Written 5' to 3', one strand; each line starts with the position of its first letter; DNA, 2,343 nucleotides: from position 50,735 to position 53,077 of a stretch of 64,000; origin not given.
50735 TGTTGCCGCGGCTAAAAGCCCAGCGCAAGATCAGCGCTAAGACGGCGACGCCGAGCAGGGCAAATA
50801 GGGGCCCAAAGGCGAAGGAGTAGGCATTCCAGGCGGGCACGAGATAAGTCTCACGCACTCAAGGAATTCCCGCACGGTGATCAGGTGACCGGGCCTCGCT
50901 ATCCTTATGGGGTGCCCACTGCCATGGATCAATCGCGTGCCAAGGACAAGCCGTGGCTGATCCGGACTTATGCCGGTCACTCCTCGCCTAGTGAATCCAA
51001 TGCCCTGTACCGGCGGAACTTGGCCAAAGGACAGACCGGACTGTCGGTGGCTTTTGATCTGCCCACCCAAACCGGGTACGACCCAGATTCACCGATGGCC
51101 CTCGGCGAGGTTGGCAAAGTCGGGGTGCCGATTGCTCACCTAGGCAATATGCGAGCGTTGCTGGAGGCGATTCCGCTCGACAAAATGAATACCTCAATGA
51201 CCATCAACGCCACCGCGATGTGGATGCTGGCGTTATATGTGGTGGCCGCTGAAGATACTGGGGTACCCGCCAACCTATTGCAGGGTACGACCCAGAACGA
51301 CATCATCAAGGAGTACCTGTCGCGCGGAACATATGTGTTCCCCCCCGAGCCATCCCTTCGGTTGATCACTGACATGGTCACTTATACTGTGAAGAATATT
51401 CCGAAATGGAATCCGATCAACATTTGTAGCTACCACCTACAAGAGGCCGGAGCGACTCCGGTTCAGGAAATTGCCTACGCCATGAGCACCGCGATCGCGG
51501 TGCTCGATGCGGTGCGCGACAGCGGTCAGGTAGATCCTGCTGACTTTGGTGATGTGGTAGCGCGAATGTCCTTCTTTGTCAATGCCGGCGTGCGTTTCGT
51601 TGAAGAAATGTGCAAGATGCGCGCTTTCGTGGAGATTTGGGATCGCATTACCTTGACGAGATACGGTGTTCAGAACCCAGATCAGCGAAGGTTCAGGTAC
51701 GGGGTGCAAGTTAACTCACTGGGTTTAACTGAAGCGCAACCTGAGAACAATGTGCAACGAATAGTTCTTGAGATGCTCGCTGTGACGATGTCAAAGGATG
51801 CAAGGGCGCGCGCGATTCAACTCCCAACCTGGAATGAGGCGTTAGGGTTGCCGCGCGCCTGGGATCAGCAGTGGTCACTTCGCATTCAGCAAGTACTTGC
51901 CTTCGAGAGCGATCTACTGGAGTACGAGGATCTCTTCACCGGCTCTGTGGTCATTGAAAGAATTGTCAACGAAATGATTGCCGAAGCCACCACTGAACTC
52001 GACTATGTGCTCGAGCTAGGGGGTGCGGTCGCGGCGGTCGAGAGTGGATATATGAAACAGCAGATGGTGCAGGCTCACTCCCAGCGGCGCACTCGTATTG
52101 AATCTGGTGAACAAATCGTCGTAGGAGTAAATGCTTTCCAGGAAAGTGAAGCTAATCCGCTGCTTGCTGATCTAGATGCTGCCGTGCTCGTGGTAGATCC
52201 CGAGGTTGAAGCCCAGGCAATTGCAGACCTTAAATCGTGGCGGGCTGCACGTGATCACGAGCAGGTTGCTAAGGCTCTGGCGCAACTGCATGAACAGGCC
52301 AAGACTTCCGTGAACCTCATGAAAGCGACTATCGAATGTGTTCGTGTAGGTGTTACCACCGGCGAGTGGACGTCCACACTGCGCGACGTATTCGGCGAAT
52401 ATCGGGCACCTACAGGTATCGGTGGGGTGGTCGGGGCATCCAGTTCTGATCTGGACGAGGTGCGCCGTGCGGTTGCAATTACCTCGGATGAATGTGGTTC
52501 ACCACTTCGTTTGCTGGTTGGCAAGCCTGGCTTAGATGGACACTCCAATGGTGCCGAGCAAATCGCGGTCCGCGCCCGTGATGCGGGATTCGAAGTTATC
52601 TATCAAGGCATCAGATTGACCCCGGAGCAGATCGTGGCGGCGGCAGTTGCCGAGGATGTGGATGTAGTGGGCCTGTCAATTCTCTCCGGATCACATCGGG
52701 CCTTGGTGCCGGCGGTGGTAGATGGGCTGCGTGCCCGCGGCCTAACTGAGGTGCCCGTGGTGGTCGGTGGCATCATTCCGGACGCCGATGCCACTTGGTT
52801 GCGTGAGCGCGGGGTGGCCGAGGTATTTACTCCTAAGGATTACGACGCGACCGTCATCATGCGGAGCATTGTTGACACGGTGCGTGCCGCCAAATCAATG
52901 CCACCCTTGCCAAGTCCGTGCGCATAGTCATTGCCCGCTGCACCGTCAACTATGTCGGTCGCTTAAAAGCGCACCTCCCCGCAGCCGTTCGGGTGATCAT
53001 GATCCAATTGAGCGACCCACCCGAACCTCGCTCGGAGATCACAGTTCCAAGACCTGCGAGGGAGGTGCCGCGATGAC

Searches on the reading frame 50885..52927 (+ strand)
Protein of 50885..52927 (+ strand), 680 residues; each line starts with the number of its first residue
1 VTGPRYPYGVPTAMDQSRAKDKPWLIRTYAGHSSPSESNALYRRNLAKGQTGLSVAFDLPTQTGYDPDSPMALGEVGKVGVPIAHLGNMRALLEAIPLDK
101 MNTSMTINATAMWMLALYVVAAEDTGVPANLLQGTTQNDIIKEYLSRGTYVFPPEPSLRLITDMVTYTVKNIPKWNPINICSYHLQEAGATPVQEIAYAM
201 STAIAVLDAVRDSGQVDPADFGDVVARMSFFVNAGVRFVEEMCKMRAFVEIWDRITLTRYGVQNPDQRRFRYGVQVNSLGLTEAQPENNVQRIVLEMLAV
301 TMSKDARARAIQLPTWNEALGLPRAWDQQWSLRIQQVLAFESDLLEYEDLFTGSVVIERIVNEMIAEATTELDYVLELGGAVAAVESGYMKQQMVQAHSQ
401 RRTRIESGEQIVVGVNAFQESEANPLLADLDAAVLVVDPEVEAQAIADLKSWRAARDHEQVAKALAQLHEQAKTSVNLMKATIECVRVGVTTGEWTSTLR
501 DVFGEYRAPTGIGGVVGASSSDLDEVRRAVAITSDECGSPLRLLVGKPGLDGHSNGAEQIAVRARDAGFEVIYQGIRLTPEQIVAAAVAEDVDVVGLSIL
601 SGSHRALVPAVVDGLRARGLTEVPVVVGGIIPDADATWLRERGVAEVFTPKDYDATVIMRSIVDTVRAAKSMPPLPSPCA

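Call 10: search_protein_families(library=pfam, proteins=[window:50885-52924:+])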
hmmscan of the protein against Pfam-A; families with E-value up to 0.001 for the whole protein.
window:50885-52924:+ (680 aa): 2 families
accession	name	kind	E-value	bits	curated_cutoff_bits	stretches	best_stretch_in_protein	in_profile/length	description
PF01642.28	MM_CoA_mutase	-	5.6e-134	447.9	22.1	1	15-504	38-512/512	Methylmalonyl-CoA mutase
PF02310.24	B12-binding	-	3.2e-21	75.8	32.1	1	542-648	2-110/121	B12 binding domain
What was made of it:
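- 50924..52927 (+): Methylmalonyl-CoA mutase (667 aa from the ATG at 50924). Its stop overlaps the nucS start. It is the upstream core neighbour. Pfam MM_CoA_mutase + B12-binding (call 10).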

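Call 15: find_encoding_contigs(protein=window:50885-52927:+, flank=10000, max_places=10)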
Protein window:50885-52927:+ (680 aa): no gene with exactly this product is on record in the collection.

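Call 17: find_related_loci(query=window:50885-52924:+, collection=genome_contigs, flank=10000)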
Query window:50885-52924:+ (680 aa) in genome_contigs; peptide patterns used: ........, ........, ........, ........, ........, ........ (x = any residue, [..] = any of these).
600 stretches matched a pattern (row limit reached: there are more); 600 encode a relative of the query (tblastn E <= 1e-3); the best 80 are kept; 80 distinct loci.
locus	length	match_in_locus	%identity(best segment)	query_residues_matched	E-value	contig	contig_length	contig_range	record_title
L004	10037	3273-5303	91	3-679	0e+0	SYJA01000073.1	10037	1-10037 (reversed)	MAG: Actinomycetota bacterium isolate F1-60-MAGs171 F1-60__c419887, whole genome shotgun sequence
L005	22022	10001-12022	74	1-675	0e+0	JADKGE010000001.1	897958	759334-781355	MAG: Actinomycetota bacterium isolate Ribe_18-Q3-R11-54_BATAC.412 tig00001243-10-8964360, whole genome shotgun sequence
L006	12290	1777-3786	73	7-674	0e+0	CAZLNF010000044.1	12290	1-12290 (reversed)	MAG TPA_asm: uncultured Actinomyces sp. isolate SRP278252_co3_16 genome assembly, contig: NODE_9836_length_12290_cov_9.3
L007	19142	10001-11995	73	11-675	0e+0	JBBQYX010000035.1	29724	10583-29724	MAG: Candidatus Nanopelagicales bacterium isolate Co_metawrap_2184 Cmw_2184_k141_22300550_length_29724_cov_15.0000, whol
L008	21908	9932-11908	72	18-675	0e+0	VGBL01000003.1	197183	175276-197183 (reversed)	MAG: Actinomycetota bacterium isolate K_Offshore_40m_m1_268 K_Offshore_40m_m1_268_Ga0194133_10000077, whole genome shotg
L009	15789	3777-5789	72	3-674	0e+0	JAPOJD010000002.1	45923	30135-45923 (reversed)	MAG: Actinomycetota bacterium isolate bin54 k141_4835086_length_45923_cov_41.0000, whole genome shotgun sequence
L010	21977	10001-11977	73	17-674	0e+0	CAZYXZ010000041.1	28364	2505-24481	MAG TPA_asm: uncultured Frankiaceae bacterium isolate binchicken_co174_30 genome assembly, contig: NODE_238_length_28364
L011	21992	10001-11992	72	11-672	0e+0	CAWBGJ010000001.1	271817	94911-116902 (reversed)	MAG: uncultured Actinomycetes bacterium isolate MFD04716.bin.3.624 genome assembly, contig: contig_112912, whole genome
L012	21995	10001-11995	72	13-675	0e+0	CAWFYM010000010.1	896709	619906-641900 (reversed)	MAG: uncultured Actinomycetota bacterium isolate MFD05442.bin.1.323 genome assembly, contig: contig_5621, whole genome s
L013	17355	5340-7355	70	18-679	0e+0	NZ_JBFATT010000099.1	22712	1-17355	Streptomyces sp. NPDC052676 NPDC052676_27_B9.ctg-0099, whole genome shotgun sequence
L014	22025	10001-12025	70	15-679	0e+0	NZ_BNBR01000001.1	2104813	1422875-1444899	Streptomyces griseosporeus strain JCM 4766 sequence01, whole genome shotgun sequence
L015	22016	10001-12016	70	18-679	0e+0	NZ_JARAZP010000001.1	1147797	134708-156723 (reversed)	Streptomyces turgidiscabies strain ATCC 700248 NODE_1_length_1147797_cov_20.460264, whole genome shotgun sequence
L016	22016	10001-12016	70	18-679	0e+0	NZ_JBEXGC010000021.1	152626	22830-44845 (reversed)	Streptomyces sp. NPDC005329 NPDC005329_269_A11.ctg-0021, whole genome shotgun sequence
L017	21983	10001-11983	71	12-667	0e+0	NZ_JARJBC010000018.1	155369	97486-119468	Streptomyces silvisoli strain RB6PN23 NODE_18_length_155369_cov_67.430715, whole genome shotgun sequence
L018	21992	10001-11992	71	14-672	0e+0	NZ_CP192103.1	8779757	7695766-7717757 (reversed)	Streptomyces sp. CA-111067 chromosome, complete genome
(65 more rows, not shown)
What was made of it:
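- Tried and rejected: The closest hit has 91% aa identity (call 17).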

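Call 31: find_encoding_contigs(protein=window:50924-52927:+, flank=10000, max_places=10)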
Protein window:50924-52927:+ (667 aa): 3 contigs read that carry it; 3 places shown.
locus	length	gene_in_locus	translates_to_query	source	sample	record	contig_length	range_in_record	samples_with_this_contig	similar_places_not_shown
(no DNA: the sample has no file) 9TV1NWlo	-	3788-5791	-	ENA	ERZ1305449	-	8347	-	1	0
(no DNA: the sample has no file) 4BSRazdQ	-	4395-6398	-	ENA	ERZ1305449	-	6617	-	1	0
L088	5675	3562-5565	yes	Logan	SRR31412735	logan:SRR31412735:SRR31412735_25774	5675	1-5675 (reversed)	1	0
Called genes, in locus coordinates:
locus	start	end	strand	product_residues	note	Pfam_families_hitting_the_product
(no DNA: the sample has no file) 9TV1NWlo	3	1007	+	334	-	?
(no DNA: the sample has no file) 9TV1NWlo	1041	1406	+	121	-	PF02823:ATP-synt_DE_N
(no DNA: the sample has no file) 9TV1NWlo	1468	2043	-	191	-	PF01923:Cob_adeno_trans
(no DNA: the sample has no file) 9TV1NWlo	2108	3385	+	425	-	PF00275:EPSP_synthase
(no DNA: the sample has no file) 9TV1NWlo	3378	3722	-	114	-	-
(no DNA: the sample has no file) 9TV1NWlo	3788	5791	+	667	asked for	PF01642:MM_CoA_mutase, PF02310:B12-binding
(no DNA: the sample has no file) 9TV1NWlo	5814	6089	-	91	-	-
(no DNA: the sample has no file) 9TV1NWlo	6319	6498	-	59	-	-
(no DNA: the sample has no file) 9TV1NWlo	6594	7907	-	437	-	PF01425:Amidase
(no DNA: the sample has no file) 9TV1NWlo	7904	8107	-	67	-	-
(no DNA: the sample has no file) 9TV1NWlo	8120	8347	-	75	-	?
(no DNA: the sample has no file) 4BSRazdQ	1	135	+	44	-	?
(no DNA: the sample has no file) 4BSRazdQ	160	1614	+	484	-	PF02874:ATP-synt_ab_N, PF00006:ATP-synt_ab, PF22919:ATP-synt_VA_C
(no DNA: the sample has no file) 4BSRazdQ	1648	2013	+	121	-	PF02823:ATP-synt_DE_N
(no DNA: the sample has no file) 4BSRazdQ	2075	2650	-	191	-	PF01923:Cob_adeno_trans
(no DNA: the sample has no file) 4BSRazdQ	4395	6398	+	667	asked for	PF01642:MM_CoA_mutase, PF02310:B12-binding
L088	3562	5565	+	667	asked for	PF01642:MM_CoA_mutase, PF02310:B12-binding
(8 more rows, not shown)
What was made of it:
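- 50924..52927 (+): The exact protein is found on independent contigs (call 31).
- Both assemblies that resolve arm A agree with the window orientation (call 31).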
